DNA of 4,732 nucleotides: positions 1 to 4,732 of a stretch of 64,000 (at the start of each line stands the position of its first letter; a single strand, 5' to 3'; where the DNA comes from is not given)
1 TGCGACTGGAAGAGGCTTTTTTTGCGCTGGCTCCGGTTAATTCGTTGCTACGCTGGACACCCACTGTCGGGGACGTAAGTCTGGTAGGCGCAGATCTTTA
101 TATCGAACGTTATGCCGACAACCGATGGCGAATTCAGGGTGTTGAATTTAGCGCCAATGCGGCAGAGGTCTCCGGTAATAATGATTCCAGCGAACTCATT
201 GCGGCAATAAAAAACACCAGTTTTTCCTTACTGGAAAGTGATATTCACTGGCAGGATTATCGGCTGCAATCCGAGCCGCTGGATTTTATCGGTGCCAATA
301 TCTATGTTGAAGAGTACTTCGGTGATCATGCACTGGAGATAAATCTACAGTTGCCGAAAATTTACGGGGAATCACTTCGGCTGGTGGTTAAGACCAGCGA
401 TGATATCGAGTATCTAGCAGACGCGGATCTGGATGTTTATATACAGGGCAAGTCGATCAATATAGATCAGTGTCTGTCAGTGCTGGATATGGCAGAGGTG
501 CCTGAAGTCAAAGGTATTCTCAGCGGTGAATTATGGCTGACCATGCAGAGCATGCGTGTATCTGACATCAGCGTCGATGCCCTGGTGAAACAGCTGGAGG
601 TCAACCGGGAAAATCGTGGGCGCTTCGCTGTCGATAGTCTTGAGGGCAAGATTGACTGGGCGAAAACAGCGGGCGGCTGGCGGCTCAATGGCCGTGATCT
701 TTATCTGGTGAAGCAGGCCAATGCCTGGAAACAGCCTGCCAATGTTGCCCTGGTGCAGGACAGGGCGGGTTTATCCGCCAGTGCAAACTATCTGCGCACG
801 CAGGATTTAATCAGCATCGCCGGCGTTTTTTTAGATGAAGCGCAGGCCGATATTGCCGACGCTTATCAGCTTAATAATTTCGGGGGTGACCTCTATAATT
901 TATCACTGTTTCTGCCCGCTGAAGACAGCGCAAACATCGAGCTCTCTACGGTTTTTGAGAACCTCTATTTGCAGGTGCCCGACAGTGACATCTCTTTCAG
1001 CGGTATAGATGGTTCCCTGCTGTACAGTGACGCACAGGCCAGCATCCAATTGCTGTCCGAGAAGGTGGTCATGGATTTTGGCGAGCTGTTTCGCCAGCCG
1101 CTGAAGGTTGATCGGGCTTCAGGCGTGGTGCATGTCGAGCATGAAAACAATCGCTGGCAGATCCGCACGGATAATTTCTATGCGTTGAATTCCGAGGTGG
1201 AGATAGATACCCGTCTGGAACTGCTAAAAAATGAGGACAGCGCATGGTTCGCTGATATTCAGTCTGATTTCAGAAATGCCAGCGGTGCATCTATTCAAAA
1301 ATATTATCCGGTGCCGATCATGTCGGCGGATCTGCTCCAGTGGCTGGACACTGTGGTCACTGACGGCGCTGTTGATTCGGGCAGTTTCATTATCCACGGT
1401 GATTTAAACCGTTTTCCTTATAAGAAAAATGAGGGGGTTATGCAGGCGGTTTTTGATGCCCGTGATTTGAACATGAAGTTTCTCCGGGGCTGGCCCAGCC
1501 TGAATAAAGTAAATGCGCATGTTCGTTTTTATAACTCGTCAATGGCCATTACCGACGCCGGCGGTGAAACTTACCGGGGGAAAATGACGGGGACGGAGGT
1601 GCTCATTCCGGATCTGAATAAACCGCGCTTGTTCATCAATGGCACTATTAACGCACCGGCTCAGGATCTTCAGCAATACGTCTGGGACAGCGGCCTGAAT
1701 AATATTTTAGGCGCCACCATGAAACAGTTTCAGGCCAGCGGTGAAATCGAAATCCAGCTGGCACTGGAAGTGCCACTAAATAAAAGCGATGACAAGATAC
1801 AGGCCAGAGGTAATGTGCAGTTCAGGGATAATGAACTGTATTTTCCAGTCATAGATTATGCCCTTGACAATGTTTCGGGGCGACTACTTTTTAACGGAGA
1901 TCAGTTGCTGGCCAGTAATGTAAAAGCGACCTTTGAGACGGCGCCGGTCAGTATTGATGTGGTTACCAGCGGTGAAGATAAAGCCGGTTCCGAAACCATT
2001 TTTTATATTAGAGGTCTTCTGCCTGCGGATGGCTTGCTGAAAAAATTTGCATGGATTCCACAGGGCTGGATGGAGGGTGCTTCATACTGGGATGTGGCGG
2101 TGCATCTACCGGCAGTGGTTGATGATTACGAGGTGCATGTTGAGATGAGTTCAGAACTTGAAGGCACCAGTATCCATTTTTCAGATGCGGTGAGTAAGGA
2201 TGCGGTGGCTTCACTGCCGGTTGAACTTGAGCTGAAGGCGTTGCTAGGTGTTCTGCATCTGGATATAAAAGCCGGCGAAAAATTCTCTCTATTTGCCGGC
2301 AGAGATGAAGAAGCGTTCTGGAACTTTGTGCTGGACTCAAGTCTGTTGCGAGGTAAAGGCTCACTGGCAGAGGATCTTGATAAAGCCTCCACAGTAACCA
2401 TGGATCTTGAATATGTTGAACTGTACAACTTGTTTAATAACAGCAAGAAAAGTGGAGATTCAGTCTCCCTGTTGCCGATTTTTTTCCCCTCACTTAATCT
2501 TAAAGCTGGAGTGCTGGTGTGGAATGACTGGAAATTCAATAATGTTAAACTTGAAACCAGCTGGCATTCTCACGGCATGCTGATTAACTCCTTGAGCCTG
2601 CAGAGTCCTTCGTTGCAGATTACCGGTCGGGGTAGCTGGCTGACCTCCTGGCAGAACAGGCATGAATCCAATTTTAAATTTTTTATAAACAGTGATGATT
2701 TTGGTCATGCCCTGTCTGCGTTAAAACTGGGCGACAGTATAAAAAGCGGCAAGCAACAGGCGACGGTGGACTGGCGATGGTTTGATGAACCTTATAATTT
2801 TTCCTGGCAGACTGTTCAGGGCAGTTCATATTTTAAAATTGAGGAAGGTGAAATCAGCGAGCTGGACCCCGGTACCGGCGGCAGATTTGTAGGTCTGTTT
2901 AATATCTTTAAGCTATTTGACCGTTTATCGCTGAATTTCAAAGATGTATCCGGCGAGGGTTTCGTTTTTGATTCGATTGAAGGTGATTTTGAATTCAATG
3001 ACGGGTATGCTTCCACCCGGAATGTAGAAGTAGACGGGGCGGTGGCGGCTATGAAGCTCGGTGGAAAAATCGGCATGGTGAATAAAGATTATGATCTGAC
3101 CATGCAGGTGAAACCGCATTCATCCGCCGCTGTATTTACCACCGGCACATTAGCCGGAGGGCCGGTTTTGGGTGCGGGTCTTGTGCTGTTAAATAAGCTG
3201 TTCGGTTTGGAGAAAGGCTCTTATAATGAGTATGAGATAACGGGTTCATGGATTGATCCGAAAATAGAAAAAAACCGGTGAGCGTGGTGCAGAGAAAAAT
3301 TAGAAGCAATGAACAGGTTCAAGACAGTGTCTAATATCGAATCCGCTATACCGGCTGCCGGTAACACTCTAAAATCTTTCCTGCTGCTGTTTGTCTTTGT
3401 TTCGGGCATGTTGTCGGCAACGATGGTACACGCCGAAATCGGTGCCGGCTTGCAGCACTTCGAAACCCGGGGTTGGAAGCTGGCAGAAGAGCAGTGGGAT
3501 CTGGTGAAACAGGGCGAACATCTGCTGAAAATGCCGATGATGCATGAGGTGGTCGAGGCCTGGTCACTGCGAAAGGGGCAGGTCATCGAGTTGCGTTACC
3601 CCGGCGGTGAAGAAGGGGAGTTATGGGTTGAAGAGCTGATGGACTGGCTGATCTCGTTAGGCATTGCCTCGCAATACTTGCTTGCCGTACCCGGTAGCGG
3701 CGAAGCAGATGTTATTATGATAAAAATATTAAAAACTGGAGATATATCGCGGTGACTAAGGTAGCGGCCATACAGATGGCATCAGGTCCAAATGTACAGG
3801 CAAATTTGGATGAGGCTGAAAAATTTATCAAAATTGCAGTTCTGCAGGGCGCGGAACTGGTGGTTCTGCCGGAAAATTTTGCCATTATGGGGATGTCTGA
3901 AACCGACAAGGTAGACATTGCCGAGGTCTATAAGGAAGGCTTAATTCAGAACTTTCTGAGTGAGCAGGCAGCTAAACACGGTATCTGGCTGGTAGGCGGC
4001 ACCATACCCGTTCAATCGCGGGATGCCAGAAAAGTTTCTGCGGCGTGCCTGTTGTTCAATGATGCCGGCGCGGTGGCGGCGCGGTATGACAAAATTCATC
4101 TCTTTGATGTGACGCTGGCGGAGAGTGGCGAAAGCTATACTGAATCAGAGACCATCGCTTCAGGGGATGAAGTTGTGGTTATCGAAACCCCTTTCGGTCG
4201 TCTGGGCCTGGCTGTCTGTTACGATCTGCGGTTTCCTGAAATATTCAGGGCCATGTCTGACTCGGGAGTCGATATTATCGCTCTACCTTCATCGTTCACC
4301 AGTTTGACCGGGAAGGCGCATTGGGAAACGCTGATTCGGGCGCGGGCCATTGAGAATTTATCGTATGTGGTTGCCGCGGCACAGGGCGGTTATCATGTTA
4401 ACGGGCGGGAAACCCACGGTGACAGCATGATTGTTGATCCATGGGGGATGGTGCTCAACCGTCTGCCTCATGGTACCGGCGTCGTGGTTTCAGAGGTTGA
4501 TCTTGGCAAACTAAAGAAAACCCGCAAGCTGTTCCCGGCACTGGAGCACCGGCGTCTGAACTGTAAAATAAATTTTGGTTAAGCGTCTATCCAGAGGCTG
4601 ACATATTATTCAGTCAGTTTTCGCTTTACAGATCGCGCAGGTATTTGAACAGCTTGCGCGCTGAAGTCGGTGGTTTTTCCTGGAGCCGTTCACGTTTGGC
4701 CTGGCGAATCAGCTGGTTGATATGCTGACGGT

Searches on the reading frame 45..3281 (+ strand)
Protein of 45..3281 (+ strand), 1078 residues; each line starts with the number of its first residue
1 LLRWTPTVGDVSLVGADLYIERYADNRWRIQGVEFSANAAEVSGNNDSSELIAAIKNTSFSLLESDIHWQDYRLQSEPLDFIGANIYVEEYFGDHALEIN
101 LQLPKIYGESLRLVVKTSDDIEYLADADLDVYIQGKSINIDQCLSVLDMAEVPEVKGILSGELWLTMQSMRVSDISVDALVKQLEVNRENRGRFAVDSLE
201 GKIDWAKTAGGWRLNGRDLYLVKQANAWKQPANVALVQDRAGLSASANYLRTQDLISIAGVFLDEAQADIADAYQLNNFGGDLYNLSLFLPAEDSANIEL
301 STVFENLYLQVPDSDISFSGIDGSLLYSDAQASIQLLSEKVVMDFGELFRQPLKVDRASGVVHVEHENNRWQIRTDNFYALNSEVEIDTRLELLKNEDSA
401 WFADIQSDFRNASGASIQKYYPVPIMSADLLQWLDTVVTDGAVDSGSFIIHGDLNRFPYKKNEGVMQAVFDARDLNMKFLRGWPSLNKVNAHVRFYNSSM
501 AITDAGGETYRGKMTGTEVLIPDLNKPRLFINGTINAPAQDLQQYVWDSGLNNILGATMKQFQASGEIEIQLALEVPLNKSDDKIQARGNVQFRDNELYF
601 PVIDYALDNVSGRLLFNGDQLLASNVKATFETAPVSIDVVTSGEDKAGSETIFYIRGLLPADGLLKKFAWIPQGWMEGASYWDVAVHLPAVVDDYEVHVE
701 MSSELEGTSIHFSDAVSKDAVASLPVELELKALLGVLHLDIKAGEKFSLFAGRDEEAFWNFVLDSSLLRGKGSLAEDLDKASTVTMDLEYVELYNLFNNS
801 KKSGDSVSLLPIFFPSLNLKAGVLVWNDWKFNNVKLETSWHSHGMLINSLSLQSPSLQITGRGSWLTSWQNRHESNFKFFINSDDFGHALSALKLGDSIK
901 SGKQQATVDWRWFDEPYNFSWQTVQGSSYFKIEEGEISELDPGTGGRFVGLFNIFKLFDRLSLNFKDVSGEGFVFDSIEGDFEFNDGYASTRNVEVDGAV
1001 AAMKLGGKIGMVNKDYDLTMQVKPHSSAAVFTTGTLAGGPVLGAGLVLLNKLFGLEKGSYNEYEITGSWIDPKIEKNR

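Call 23: search_protein_families(library=pfam, proteins=[window:45-3281:+], max_evalue=0.00001)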
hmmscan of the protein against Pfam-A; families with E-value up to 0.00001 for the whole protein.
window:45-3281:+ (1078 aa): 1 family
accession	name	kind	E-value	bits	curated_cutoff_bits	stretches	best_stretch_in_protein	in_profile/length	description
PF13116.12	YhdP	-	2.7e-170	569.2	46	2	2-750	102-818/1224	YhdP protein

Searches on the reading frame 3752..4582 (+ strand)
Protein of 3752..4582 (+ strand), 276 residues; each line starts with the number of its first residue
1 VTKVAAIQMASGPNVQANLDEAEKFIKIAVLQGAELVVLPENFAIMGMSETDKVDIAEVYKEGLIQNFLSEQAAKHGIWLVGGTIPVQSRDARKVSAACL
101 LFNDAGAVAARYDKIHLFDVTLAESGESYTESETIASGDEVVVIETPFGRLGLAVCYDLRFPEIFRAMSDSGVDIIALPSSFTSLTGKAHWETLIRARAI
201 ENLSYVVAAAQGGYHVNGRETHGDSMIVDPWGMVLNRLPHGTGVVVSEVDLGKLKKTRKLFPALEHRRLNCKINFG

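Call 74: search_protein_families(library=pfam, proteins=[window:3752-4582:+], max_evalue=0.0001)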
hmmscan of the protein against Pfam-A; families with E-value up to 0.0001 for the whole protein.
window:3752-4582:+ (276 aa): 1 family
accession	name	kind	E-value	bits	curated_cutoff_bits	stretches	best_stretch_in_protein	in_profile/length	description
PF00795.27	CN_hydrolase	-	1.2e-56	192.4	23.2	1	3-259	1-256/256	Carbon-nitrogen hydrolase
